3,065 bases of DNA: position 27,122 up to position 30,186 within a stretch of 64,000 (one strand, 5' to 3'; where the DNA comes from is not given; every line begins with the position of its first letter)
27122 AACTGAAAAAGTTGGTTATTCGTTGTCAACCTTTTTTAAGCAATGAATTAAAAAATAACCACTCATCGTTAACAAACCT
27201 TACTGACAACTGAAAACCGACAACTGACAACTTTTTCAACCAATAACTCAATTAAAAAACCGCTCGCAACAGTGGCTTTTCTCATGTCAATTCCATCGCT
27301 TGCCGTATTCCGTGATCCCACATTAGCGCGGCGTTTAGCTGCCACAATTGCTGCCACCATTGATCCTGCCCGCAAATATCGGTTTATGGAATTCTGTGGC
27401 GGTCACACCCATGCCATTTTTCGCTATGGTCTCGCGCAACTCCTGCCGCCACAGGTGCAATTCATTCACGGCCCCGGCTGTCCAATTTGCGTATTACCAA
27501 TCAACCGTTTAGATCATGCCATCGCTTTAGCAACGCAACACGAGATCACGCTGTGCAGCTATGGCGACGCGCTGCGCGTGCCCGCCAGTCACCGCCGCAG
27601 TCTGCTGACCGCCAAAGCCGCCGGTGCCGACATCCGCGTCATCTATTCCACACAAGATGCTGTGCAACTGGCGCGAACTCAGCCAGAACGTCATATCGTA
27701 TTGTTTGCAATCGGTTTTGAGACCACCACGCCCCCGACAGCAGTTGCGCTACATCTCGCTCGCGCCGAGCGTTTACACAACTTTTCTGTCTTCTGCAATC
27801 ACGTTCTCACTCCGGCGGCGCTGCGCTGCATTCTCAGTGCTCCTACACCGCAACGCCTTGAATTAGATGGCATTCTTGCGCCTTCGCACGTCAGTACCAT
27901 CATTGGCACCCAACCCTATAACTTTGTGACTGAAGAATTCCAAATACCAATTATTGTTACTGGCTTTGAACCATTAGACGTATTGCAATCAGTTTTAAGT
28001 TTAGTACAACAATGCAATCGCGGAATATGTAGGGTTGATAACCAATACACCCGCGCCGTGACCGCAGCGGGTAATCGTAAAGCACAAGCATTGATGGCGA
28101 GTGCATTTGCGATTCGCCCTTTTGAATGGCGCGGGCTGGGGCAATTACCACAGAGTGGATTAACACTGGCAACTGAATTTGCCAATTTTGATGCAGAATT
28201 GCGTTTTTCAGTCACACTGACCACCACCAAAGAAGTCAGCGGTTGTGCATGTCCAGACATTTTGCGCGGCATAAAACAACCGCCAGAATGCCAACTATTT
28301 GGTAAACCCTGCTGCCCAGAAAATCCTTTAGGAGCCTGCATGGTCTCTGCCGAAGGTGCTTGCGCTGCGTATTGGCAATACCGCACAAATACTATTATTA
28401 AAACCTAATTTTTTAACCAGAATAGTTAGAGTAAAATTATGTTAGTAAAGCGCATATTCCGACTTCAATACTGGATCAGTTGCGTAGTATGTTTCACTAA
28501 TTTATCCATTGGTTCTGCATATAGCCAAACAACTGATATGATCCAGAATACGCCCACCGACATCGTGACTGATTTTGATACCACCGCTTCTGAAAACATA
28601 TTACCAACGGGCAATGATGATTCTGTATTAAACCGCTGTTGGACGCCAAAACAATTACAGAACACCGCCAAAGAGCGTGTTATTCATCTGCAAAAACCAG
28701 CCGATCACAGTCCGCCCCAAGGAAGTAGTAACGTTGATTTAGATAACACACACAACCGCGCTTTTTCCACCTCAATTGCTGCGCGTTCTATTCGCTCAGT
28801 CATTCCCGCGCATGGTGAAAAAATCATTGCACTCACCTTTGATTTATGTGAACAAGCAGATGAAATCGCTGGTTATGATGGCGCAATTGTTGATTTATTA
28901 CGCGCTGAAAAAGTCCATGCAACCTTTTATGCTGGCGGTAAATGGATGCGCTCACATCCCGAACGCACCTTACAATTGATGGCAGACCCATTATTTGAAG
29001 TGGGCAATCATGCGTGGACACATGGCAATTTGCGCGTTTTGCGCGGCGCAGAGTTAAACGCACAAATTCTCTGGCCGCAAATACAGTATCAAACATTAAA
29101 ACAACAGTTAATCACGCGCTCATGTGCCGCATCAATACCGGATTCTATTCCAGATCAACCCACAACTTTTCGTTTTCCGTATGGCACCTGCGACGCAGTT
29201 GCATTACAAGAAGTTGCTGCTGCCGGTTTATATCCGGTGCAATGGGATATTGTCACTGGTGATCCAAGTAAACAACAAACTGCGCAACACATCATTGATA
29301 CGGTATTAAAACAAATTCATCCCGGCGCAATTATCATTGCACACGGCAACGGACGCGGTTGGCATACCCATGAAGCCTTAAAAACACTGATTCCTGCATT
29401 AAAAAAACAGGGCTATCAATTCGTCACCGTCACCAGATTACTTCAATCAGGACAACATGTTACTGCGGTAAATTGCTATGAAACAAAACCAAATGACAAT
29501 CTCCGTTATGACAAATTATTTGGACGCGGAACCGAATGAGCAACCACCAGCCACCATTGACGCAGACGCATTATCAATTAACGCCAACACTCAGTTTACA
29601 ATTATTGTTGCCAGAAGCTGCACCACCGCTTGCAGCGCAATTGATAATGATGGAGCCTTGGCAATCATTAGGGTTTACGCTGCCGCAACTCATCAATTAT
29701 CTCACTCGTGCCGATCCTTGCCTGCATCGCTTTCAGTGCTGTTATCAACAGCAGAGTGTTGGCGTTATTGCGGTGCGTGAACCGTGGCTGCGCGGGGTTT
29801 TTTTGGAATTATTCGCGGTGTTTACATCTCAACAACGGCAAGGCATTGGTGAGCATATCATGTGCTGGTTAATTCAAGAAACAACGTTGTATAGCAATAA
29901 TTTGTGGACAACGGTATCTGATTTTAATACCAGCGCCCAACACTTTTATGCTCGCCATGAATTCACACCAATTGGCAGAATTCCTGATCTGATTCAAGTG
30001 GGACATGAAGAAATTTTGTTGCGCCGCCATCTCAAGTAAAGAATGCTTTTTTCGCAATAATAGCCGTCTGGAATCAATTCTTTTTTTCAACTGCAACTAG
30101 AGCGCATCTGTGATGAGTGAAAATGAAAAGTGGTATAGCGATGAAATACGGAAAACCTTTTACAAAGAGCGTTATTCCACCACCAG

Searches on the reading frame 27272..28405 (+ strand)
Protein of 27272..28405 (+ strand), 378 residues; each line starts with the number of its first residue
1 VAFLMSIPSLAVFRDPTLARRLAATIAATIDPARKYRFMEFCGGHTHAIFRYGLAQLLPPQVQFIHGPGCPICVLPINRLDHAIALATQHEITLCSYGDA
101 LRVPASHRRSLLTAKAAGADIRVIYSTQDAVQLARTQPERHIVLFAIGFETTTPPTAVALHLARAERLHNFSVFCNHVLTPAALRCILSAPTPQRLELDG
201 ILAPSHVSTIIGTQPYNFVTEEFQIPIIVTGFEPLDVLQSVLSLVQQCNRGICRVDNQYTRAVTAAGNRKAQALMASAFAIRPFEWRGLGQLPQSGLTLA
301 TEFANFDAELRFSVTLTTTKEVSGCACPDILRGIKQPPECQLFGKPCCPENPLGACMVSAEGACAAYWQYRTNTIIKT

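Call 3: search_protein_families(library=pfam, proteins=[window:27272-28405:+], max_evalue=1)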
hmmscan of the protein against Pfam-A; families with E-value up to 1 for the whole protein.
window:27272-28405:+ (378 aa): 1 family
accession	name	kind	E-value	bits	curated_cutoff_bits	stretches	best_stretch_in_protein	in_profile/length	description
PF01924.21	HypD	-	3.4e-146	487.3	25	1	18-371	2-351/351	Hydrogenase formation hypA family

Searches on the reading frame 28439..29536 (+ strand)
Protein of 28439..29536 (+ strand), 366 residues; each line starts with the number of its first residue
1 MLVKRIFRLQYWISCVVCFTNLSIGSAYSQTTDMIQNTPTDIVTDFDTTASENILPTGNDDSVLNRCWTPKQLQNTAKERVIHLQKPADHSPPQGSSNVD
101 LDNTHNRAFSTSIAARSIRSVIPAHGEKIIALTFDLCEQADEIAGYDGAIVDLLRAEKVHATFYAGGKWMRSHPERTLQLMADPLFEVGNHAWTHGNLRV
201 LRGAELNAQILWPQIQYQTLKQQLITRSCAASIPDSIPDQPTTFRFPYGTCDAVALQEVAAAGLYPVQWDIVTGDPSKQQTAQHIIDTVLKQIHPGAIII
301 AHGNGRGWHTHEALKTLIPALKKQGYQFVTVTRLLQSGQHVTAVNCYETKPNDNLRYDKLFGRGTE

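Call 3: search_protein_families(library=pfam, proteins=[window:28439-29536:+], max_evalue=1)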
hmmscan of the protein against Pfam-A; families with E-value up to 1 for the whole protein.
window:28439-29536:+ (366 aa): 4 families
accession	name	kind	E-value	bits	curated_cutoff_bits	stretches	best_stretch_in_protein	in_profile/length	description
PF01522.26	Polysacc_deac_1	-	7.3e-19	68.4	23.1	1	125-265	4-122/124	Polysaccharide deacetylase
PF04748.18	Polysacc_deac_2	-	0.017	14.7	27.5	1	294-334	174-211/212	Divergent polysaccharide deacetylase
PF14805.11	THDPS_N_2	-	0.16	12.6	25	1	278-315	21-58/67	Tetrahydrodipicolinate N-succinyltransferase N-terminal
PF21658.2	LNYV_PP_C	-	0.21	12.1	27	0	132-157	8-33/60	Lettuce necrotic yellow virus phosphoprotein C-terminal domain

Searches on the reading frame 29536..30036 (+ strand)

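Call 3: search_protein_families(library=pfam, proteins=[window:29536-30036:+], max_evalue=1)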
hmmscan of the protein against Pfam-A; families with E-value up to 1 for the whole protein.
window:29536-30036:+ (167 aa): 3 families
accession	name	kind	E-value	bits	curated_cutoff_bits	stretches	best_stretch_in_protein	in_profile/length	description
PF00583.31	Acetyltransf_1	-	2.9e-08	34.4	20.7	1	40-143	14-116/116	Acetyltransferase (GNAT) family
PF13508.13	Acetyltransf_7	-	5.8e-07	30.2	27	1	71-144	11-83/84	Acetyltransferase (GNAT) domain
PF13673.13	Acetyltransf_10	-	7.9e-06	26.3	23.6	1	67-147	35-111/128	Acetyltransferase (GNAT) domain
